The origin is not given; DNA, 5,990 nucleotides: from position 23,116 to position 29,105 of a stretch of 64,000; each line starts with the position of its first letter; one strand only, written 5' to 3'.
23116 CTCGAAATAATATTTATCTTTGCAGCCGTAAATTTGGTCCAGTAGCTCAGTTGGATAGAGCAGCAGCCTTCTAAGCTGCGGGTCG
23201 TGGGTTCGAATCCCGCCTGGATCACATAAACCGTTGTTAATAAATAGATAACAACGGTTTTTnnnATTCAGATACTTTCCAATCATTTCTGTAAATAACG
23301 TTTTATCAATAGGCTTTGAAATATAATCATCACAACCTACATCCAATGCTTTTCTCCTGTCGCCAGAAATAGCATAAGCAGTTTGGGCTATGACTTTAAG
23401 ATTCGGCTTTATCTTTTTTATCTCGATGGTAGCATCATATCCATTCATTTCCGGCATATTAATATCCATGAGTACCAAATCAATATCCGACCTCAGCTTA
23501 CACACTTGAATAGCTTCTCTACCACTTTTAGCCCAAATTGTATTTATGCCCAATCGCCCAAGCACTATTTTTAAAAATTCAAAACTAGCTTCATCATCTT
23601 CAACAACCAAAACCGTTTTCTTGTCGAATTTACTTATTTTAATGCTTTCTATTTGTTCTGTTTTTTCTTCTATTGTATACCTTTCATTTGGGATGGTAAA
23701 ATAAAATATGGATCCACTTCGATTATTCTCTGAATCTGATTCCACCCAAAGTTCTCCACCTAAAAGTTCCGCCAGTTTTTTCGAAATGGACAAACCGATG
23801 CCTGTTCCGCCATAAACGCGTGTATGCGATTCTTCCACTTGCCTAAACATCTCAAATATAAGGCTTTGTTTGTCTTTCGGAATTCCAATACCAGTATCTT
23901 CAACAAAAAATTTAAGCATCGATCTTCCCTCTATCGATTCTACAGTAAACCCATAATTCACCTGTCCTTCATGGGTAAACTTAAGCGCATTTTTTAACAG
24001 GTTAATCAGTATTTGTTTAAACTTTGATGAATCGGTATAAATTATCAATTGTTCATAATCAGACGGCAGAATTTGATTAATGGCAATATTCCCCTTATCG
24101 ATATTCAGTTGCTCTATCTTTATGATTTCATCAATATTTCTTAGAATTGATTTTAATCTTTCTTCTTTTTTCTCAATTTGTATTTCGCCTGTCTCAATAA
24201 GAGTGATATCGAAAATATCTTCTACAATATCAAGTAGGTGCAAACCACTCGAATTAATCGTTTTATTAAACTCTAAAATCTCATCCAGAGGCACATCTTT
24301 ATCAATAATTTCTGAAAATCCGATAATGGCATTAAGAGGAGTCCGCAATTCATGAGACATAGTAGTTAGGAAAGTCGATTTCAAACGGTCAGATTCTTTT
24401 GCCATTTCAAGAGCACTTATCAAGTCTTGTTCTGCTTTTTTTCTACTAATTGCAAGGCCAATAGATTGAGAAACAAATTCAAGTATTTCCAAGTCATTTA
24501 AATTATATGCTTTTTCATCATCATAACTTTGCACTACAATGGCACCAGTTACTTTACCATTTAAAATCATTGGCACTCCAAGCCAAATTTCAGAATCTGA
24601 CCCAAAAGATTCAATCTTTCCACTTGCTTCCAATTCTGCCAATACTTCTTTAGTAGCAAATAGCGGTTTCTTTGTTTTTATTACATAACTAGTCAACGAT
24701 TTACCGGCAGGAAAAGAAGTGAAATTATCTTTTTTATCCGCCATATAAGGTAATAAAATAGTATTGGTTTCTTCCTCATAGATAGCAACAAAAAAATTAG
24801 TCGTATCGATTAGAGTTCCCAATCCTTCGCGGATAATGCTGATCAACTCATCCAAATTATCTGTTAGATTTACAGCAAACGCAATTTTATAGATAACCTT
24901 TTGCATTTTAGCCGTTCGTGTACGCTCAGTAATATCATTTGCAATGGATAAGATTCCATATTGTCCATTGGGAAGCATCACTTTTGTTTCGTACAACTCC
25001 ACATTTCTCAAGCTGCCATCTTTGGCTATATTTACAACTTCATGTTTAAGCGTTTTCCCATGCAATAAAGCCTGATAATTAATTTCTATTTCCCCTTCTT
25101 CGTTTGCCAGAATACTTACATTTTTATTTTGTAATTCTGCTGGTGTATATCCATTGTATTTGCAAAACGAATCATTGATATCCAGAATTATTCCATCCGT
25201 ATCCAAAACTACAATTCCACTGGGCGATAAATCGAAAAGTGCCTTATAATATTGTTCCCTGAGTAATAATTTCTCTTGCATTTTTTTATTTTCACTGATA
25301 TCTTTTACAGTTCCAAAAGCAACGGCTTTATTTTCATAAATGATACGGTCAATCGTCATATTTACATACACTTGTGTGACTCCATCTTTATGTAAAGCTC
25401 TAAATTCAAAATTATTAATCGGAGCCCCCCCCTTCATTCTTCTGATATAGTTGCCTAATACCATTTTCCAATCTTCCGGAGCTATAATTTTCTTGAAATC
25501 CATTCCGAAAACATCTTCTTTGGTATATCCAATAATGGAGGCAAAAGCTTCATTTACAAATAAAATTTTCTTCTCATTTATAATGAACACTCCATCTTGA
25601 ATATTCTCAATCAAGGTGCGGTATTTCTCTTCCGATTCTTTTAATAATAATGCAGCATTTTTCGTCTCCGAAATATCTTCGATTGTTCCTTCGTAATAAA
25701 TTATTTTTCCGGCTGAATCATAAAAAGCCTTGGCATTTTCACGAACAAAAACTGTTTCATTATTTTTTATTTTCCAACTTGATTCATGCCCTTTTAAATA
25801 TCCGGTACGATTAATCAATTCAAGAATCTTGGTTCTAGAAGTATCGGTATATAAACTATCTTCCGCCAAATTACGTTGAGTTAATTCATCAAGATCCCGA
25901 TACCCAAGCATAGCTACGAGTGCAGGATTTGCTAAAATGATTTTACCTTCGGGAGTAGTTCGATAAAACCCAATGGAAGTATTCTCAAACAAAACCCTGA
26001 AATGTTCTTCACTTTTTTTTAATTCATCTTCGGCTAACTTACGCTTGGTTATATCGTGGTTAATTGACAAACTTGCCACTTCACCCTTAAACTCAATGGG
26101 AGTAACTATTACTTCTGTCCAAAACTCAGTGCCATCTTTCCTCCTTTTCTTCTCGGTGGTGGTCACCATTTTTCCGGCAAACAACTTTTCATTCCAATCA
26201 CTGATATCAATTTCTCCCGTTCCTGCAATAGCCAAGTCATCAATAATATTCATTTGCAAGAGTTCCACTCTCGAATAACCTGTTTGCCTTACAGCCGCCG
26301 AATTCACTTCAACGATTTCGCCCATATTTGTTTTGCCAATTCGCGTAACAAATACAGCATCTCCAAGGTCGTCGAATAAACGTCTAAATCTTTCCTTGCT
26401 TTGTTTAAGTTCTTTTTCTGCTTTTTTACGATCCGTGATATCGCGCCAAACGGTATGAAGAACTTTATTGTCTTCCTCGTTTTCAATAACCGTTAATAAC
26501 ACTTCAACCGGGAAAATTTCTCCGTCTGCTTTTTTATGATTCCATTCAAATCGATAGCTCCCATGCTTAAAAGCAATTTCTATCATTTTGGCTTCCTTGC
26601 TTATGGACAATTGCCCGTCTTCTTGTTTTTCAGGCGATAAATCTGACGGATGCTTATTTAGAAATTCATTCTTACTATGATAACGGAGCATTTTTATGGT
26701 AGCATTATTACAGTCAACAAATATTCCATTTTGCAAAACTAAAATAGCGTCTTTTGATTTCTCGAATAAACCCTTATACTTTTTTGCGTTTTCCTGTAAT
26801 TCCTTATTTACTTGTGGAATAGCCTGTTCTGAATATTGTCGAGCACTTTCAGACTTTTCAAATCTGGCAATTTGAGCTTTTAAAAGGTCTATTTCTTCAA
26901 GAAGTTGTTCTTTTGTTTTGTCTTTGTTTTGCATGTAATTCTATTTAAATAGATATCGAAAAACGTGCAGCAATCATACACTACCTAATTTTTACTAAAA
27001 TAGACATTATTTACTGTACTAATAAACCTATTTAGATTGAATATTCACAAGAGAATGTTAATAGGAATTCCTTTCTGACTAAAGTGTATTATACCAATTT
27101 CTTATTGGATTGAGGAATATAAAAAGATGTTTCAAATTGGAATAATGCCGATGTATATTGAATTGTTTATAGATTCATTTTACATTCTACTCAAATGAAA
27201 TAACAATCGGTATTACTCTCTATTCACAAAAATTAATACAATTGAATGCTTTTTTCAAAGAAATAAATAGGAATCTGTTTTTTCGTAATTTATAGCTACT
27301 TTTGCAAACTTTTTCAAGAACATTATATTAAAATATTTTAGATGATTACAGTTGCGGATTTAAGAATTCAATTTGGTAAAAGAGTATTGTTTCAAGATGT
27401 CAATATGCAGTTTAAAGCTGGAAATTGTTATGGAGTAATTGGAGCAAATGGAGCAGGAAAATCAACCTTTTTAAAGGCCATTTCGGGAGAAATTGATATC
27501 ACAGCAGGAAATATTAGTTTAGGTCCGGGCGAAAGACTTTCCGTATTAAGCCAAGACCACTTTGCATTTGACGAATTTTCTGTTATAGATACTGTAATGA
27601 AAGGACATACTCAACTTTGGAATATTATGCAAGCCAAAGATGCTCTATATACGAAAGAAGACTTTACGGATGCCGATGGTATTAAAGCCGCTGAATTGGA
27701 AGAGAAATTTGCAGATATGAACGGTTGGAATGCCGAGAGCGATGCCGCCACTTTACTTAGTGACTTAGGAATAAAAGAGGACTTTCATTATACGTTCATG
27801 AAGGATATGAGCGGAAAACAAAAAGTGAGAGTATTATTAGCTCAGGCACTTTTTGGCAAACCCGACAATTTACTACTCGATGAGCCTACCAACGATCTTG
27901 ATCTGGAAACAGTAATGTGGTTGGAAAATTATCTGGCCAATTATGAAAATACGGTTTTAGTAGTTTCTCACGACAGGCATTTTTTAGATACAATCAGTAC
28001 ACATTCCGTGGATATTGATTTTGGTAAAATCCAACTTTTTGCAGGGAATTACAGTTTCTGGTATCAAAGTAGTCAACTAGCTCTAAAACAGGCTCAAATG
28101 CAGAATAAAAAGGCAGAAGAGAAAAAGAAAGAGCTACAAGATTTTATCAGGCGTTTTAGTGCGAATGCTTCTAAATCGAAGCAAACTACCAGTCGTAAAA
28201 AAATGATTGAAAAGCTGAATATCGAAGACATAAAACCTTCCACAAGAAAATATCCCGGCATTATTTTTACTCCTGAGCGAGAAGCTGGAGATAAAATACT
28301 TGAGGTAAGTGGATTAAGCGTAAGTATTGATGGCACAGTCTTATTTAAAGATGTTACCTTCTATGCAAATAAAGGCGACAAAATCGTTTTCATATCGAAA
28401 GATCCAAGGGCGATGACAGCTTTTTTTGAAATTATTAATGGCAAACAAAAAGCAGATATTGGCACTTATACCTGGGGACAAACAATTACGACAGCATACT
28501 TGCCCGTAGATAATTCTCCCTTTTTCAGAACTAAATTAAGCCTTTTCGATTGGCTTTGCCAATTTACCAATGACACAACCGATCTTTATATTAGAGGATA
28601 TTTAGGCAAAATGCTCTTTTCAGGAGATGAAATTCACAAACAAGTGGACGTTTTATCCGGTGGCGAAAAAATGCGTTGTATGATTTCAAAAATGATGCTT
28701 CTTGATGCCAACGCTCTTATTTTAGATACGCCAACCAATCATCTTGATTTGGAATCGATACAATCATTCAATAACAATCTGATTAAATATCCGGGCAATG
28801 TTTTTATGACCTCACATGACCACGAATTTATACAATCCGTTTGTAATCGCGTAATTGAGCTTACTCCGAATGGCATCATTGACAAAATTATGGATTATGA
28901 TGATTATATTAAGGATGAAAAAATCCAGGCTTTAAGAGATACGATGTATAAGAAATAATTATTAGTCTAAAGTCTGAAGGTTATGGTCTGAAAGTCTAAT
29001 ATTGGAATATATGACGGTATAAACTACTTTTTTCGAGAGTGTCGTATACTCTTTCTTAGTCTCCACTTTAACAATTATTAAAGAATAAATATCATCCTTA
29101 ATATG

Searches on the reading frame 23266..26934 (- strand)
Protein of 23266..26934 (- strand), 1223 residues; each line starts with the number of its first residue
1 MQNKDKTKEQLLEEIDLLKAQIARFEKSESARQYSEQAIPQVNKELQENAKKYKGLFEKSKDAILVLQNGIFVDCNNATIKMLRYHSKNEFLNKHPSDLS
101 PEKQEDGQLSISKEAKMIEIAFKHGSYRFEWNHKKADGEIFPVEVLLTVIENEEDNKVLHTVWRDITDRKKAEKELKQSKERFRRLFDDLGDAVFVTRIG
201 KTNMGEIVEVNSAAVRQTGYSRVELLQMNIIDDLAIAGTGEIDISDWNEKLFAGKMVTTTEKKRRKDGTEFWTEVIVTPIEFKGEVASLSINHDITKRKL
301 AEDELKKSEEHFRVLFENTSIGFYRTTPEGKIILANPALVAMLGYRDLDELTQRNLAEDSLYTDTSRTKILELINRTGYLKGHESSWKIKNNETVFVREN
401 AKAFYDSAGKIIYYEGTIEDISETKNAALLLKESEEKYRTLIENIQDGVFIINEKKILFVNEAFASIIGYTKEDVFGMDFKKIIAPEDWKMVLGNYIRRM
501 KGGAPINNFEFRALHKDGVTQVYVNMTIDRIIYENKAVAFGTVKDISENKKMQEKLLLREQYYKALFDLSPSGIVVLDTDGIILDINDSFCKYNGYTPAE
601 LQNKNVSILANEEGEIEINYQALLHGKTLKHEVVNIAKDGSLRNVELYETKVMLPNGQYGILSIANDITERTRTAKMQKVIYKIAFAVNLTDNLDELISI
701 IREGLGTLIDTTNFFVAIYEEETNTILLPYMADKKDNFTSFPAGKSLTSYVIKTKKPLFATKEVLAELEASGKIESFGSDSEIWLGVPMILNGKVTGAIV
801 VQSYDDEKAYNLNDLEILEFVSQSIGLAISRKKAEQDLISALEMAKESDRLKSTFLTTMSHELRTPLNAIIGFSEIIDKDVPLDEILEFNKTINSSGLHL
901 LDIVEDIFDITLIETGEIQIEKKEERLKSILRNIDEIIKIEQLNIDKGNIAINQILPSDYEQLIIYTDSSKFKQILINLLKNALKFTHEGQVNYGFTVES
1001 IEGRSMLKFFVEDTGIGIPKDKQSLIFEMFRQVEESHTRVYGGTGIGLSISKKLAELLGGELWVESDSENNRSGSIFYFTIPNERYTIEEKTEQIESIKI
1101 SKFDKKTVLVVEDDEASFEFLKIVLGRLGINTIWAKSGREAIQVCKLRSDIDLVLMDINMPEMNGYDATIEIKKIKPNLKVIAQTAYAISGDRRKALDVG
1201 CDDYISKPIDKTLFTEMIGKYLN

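Call 78: search_protein_families(library=pfam, proteins=[window:23266-26934:-], max_evalue=0.0001)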
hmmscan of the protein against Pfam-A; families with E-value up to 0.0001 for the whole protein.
window:23266-26934:- (1223 aa): 11 families
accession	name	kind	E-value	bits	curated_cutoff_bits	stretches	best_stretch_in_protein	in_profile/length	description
PF13426.13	PAS_9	-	1.5e-56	189.5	27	5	62-168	2-103/103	PAS domain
PF00989.32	PAS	-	5.3e-52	175.1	22.6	5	562-668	2-113/113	PAS fold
PF13188.13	PAS_8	-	8.7e-42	140.1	21.8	4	436-481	1-44/65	PAS domain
PF08447.18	PAS_3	-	1.5e-26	92.9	25.6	1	457-519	1-64/89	PAS fold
PF02518.31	HATPase_c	-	1.9e-24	86.7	26.4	1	968-1084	2-110/111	Histidine kinase-, DNA gyrase B-, and HSP90-like ATPase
PF00072.30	Response_reg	-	3e-24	85.8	30.2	1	1108-1218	1-110/111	Response regulator receiver domain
PF08448.16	PAS_4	-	2.4e-22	79.7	23.1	1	567-673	1-110/110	PAS fold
PF00512.31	HisKA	-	9.5e-14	51.6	26.9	1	852-916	2-66/66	His Kinase A (phospho-acceptor) domain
PF13185.12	GAF_2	-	3.4e-09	37.5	28.6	1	693-829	3-135/136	GAF domain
PF01590.32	GAF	-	3.1e-06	28.2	22.4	1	694-829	2-133/133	GAF domain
PF13492.12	GAF_3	-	3.4e-06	27.9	27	1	693-831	1-129/129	GAF domain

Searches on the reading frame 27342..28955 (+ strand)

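Call 78: search_protein_families(library=pfam, proteins=[window:27342-28955:+], max_evalue=0.0001)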
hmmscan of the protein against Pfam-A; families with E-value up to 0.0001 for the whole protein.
window:27342-28955:+ (538 aa): 4 families
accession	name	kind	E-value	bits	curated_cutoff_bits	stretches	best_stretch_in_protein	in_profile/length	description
PF00005.33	ABC_tran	-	8.2e-32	111.1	25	2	18-184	2-137/137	ABC transporter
PF12848.13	ABC_tran_Xtn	-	5.5e-20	71.7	25.9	1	223-305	1-81/85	ABC transporter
PF02463.25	SMC_N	-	1e-07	32.1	40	1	20-508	18-212/220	RecF/RecN/SMC N terminal domain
PF13304.12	AAA_21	-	3.1e-07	31.2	27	0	30-48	2-20/304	AAA domain, putative AbiEii toxin, Type IV TA system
